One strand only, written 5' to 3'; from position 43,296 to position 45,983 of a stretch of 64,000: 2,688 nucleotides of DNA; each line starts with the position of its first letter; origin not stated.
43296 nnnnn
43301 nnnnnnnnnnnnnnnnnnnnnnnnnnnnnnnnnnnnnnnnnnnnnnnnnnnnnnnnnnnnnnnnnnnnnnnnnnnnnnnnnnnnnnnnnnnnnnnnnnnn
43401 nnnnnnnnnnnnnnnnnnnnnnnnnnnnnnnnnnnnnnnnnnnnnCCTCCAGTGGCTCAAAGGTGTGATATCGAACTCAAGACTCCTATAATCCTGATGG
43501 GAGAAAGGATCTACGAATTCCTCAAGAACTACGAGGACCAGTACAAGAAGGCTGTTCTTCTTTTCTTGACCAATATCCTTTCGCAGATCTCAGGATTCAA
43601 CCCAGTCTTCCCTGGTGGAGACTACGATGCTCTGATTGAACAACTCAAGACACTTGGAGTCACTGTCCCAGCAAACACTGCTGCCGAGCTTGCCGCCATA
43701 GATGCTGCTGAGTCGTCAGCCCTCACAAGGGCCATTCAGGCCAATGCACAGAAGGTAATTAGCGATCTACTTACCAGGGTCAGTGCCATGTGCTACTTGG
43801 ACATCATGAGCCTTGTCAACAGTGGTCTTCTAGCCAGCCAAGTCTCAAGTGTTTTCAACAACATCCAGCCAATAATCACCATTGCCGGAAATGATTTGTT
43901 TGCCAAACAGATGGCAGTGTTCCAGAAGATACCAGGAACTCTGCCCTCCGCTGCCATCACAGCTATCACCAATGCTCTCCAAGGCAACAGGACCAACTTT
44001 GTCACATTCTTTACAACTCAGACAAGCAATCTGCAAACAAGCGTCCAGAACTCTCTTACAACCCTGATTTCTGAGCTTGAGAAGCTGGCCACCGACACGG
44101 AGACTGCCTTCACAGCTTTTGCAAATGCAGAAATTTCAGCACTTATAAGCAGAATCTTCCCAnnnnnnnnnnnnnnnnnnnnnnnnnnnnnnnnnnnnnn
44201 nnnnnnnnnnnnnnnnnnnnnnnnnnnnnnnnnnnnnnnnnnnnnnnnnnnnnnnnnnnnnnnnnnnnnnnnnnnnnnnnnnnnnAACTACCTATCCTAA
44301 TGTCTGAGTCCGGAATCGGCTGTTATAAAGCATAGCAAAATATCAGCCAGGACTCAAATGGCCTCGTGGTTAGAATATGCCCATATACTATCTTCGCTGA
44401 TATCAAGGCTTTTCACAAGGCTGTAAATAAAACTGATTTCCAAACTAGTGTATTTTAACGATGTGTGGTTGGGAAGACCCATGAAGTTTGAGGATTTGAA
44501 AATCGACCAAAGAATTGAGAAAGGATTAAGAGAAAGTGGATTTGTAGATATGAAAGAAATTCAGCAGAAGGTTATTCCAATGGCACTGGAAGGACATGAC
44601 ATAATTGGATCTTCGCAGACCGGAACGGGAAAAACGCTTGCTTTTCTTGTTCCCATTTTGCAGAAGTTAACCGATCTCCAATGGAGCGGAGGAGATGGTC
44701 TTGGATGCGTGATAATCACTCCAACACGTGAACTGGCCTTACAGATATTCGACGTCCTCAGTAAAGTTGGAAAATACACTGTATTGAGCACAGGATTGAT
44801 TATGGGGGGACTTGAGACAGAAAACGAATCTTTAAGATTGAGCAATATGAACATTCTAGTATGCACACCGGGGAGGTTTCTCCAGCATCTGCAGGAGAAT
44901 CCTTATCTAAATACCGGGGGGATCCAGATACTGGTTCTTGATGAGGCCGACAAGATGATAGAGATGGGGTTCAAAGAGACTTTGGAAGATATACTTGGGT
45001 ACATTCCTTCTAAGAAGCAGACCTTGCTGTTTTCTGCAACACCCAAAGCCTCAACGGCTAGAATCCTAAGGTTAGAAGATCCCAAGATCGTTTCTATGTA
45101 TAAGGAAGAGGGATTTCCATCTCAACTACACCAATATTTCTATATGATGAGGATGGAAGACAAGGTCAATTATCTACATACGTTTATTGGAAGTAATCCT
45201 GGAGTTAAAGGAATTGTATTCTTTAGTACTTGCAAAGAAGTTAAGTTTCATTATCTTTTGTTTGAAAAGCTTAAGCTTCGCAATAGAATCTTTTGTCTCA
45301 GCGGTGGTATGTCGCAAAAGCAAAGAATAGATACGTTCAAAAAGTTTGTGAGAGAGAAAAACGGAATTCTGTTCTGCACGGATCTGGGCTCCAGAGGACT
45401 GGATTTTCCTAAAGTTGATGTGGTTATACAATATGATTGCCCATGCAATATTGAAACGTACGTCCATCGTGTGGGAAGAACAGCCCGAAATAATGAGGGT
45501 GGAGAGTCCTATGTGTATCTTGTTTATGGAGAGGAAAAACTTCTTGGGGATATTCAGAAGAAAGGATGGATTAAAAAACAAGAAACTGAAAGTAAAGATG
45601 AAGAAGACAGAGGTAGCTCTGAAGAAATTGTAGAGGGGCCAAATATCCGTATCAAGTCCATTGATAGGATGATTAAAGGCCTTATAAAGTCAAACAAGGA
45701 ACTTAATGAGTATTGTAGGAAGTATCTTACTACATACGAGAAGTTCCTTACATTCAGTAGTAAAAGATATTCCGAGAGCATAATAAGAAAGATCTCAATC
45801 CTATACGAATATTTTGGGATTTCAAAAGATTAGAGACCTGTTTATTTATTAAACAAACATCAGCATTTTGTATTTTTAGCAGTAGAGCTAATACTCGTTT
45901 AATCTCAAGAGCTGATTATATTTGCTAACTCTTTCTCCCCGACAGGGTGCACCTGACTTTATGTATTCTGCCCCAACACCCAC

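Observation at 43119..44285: Secreted cysteine/serine-rich protein with acidic Gly-Ser-Asp tail: candidate spore wall (exospore) or polar-tube-associated protein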

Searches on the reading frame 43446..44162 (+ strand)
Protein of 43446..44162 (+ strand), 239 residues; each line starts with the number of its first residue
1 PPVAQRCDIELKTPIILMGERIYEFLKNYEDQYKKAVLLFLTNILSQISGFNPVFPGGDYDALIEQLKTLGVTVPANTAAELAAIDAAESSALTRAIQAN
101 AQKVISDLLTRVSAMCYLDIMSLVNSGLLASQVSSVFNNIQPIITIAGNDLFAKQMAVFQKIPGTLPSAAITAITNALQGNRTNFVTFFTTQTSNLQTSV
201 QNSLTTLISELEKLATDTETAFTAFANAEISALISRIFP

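Call 47: search_protein_representatives(alignment_id=A4)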
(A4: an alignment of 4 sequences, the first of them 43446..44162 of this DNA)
Query: 4 sequences, 239 profile positions. Proteins with E-value up to 0.001 (for the whole library): 14; up to 1e-10: 12; up to 1e-30: 6. The best 14 are listed.
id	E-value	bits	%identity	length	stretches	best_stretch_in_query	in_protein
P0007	1.7e-140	482.6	-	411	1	1-239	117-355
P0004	3.2e-137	471.8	-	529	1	1-239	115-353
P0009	1.6e-60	220.7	-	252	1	2-238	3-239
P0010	2.8e-52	193.8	-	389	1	6-239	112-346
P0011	1.8e-36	142.0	-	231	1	19-238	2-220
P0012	1.0e-33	133.0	-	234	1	26-239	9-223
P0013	4.5e-30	121.1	-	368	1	17-239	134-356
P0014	2.2e-21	92.7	-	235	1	24-239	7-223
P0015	1.1e-19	87.2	-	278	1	26-239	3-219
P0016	9.8e-19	84.0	-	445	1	23-239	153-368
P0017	2.2e-18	82.8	-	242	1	23-239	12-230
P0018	5.2e-15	71.8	-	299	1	26-238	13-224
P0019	3.4e-09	52.8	-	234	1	30-239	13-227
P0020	3.6e-09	52.7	-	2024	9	29-81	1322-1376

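Call 49: list_cluster_members(proteins=[P0009, P0010, P0011, P0012, P0013, P0014, P0015, P0016, P0017, P0018])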
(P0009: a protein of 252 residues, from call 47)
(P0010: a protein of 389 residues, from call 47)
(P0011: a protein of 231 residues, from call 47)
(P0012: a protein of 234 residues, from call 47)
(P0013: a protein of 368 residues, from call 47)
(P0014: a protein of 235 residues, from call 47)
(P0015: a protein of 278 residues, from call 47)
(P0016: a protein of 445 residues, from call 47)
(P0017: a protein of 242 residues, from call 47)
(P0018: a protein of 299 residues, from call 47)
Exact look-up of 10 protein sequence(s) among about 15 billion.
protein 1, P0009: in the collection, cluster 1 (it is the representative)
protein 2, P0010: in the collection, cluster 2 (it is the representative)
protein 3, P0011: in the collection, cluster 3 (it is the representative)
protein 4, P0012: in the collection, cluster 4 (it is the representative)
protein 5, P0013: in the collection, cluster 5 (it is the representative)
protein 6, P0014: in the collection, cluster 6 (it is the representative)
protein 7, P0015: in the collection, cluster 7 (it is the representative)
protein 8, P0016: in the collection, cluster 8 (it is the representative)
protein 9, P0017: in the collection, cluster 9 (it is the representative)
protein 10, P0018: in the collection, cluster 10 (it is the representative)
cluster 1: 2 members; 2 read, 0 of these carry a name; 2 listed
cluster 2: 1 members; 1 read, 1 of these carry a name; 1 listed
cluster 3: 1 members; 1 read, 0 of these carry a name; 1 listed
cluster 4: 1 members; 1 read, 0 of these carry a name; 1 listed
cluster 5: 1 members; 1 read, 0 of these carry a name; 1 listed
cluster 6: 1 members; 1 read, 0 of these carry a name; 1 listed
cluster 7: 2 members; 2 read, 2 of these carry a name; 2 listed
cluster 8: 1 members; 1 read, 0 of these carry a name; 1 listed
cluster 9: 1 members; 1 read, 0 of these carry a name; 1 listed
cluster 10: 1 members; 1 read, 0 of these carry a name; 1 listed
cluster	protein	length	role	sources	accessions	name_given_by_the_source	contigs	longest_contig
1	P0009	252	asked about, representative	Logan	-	-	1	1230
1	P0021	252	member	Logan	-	-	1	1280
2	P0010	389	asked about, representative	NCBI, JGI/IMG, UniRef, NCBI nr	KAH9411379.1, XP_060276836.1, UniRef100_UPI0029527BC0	hypothetical protein HK407_05g10460 [Ordospora pajunii] | uncharacterized protein n=1 Tax=Ordospora pajunii TaxID=3039483 RepID=UPI0029527BC0 | uncharacterized protein HK407_05g10460 [Ordospora pajunii]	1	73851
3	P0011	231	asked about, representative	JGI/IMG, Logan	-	-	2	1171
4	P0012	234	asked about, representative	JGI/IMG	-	-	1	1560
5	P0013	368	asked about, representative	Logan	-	-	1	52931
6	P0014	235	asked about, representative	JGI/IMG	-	-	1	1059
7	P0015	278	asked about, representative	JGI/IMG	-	hypothetical protein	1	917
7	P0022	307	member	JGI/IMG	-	hypothetical protein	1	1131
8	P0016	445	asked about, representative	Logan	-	-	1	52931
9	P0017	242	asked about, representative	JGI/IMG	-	-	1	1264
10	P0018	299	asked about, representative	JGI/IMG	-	-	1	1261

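Call 62: search_solved_structures(query=A4, max_evalue=1)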
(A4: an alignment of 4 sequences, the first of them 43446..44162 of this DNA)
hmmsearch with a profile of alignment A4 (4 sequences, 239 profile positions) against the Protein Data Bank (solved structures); distinct sequences matched with E-value up to 1: 8.
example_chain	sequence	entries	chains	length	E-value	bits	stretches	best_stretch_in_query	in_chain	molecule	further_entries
4rzp_A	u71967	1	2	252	0.0067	19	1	21-114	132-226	Engineered Protein OR366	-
7x7t_H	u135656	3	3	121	0.0083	18.7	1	44-92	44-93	X10 heavy chain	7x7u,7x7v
9iip_A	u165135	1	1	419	0.26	13.8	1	42-82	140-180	L-fucokinase/L-fucose-1-P guanylyltransferase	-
1ea7_A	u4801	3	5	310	0.37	13.3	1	90-183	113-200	SERINE PROTEASE | 36KDA PROTEASE | Sphericase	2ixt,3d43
6dzi_R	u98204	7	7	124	0.8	12.2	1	59-99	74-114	50S ribosomal protein L20 | Large ribosomal subunit protein bL20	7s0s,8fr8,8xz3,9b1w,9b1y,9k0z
5yys_A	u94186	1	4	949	0.86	12.1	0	43-82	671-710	L-fucokinase, L-fucose-1-P guanylyltransferase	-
5o60_R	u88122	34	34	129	0.87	12.1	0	59-99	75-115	50S ribosomal protein L20 | Large ribosomal subunit protein bL20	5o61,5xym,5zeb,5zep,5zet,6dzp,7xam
9iit_A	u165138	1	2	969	0.89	12.1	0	43-82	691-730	L-fucokinase/L-fucose-1-P guanylyltransferase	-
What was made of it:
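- Closest known: Generic long helical bundles. Different: The PDB profile search returns only noise (call 62).
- Tried and rejected: PDB by sequence profile: noise only (call 62).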

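Call 66: find_encoding_contigs(protein=P0013, flank=6000, max_places=2)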
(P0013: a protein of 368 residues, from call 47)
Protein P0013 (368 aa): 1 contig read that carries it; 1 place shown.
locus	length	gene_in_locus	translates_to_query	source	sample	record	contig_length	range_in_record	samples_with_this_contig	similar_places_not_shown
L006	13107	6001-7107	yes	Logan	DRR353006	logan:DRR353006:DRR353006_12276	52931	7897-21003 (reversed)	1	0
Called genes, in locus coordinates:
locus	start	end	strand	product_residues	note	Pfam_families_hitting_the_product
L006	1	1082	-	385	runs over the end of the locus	-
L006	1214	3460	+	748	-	PF09416:UPF1_Zn_bind, PF00270:DEAD (weak), PF04851:ResIII, PF13086:AAA_11, PF13245:AAA_19, PF13604:AAA_30, PF13086:AAA_11, PF13087:AAA_12, +2 more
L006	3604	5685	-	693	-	-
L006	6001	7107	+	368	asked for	-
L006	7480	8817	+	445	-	-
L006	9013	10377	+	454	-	PF00270:DEAD, PF04851:ResIII, PF00271:Helicase_C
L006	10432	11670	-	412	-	PF03952:Enolase_N, PF00113:Enolase_C, PF13378:MR_MLE_C (weak)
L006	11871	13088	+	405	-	PF01544:CorA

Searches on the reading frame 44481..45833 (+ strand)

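Call 59: search_protein_families(library=pfam, proteins=[window:44481-45833:+], max_evalue=0.001)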
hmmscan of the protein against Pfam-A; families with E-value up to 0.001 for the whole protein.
window:44481-45833:+ (450 aa): 3 families
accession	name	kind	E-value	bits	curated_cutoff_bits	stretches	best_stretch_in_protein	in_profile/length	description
PF00270.35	DEAD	-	2.1e-45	154.9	26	1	26-192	2-164/167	DEAD/DEAH box helicase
PF00271.37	Helicase_C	-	7.8e-27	94.2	23.5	1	228-337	2-109/110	Helicase conserved C-terminal domain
PF04851.21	ResIII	-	2.5e-08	34.4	22.5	1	44-189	29-163/164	Type III restriction enzyme, res subunit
